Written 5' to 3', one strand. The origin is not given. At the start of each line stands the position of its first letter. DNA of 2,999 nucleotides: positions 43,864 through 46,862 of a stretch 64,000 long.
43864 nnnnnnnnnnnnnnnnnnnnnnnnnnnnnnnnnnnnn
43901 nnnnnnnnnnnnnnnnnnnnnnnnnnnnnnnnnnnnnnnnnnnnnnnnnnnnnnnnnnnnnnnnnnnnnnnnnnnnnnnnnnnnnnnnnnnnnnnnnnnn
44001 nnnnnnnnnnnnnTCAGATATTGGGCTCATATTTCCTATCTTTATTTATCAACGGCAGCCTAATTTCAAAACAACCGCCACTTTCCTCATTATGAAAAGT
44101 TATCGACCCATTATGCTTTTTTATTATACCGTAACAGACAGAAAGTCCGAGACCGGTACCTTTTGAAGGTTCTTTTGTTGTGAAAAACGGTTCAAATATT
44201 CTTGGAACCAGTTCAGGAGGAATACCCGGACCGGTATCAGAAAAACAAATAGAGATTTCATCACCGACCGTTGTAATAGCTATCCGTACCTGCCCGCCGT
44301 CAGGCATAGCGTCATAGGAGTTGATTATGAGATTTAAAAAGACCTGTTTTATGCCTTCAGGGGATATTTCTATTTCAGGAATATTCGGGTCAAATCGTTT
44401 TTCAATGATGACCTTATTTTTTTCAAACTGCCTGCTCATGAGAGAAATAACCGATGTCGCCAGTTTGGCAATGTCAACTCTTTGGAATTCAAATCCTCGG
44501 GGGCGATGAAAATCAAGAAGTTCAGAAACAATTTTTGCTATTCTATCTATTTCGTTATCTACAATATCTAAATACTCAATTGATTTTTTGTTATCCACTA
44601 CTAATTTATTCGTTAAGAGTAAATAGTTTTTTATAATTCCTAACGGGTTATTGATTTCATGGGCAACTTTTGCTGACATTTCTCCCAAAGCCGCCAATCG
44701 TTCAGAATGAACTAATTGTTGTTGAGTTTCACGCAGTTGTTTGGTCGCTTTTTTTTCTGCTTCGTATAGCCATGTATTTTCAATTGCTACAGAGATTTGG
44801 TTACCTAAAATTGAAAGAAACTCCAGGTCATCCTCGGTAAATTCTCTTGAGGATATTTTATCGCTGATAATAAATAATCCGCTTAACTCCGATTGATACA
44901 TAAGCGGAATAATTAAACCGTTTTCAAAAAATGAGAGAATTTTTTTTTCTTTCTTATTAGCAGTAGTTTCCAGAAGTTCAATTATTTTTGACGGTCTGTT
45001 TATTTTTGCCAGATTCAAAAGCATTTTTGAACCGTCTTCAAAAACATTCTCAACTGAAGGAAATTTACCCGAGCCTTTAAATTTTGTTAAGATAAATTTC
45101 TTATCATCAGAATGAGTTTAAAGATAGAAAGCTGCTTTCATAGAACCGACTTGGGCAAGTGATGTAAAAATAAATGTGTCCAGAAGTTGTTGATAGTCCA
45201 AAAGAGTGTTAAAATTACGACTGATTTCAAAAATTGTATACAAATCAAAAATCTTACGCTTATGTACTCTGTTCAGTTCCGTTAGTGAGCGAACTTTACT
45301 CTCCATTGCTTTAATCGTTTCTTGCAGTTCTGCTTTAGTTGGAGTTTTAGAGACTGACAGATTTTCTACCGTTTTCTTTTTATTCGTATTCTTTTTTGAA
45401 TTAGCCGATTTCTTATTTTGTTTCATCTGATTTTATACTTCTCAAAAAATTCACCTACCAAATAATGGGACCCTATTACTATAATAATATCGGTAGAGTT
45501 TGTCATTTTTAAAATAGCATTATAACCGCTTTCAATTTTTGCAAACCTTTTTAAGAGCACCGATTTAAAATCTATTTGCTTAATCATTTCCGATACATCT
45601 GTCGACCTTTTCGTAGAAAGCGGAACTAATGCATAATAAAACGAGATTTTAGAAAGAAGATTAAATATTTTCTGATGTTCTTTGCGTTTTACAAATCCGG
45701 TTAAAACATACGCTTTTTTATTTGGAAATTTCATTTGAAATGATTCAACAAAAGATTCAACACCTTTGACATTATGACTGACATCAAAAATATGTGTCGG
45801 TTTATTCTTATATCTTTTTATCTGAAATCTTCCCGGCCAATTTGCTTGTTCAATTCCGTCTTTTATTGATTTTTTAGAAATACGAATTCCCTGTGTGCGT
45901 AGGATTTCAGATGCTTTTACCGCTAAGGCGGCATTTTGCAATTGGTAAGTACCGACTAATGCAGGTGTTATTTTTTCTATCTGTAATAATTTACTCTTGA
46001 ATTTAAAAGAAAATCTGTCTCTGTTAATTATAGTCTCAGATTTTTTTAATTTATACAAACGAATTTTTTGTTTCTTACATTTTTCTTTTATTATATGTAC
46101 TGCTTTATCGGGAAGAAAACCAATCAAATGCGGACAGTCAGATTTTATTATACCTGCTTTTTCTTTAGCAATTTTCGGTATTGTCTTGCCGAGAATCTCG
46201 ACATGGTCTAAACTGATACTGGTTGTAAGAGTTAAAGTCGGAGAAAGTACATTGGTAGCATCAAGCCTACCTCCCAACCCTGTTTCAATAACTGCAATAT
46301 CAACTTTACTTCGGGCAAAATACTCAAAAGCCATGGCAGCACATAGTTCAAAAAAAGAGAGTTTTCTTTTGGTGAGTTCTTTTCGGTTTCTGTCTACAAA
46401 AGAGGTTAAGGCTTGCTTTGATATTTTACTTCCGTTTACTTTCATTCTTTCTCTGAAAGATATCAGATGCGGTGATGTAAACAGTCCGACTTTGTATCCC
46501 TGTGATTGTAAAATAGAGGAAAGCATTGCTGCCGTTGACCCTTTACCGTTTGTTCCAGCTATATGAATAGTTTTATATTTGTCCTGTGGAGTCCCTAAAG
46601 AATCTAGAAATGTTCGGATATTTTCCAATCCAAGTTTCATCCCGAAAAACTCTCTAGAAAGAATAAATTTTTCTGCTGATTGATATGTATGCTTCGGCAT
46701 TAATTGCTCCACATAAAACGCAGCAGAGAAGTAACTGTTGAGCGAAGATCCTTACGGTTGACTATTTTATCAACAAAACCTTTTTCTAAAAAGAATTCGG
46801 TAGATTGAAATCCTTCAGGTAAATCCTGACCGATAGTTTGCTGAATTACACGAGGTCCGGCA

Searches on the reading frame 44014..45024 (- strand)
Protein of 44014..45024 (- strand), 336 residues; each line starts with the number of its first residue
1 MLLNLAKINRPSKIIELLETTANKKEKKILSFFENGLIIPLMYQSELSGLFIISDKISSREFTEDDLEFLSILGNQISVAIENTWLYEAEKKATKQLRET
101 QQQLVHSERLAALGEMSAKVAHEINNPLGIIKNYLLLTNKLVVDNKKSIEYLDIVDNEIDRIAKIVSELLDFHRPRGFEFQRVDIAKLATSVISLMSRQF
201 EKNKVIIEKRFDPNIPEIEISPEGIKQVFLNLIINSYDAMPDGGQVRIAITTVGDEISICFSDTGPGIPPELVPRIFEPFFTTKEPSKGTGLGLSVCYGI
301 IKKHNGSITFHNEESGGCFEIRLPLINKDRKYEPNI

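Call 43: search_protein_families(library=pfam, proteins=[window:44014-45024:-], max_evalue=0.00001)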
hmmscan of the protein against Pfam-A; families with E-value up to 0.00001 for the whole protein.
window:44014-45024:- (336 aa): 5 families
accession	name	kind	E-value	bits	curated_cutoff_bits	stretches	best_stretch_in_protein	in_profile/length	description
PF02518.31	HATPase_c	-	3.6e-26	92.2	26.4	1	222-325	3-109/111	Histidine kinase-, DNA gyrase B-, and HSP90-like ATPase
PF00512.31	HisKA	-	6.7e-11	42.5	26.9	1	113-175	2-63/66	His Kinase A (phospho-acceptor) domain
PF13492.12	GAF_3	-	4.8e-07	30.7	27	1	37-83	84-129/129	GAF domain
PF01590.32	GAF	-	5.6e-06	27.4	22.4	0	37-81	91-133/133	GAF domain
PF13185.12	GAF_2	-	6.9e-06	26.7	28.6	0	31-82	90-136/136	GAF domain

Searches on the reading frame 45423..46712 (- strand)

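Call 43: search_protein_families(library=pfam, proteins=[window:45423-46712:-], max_evalue=0.00001)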
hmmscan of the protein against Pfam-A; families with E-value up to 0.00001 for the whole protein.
window:45423-46712:- (429 aa): 2 families
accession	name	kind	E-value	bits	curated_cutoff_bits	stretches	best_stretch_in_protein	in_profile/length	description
PF08245.18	Mur_ligase_M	-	9.3e-14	52.3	24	1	51-266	1-198/200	Mur ligase middle domain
PF02875.26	Mur_ligase_C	-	1.7e-09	39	28.4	1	294-416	1-127/127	Mur ligase, glutamate ligase domain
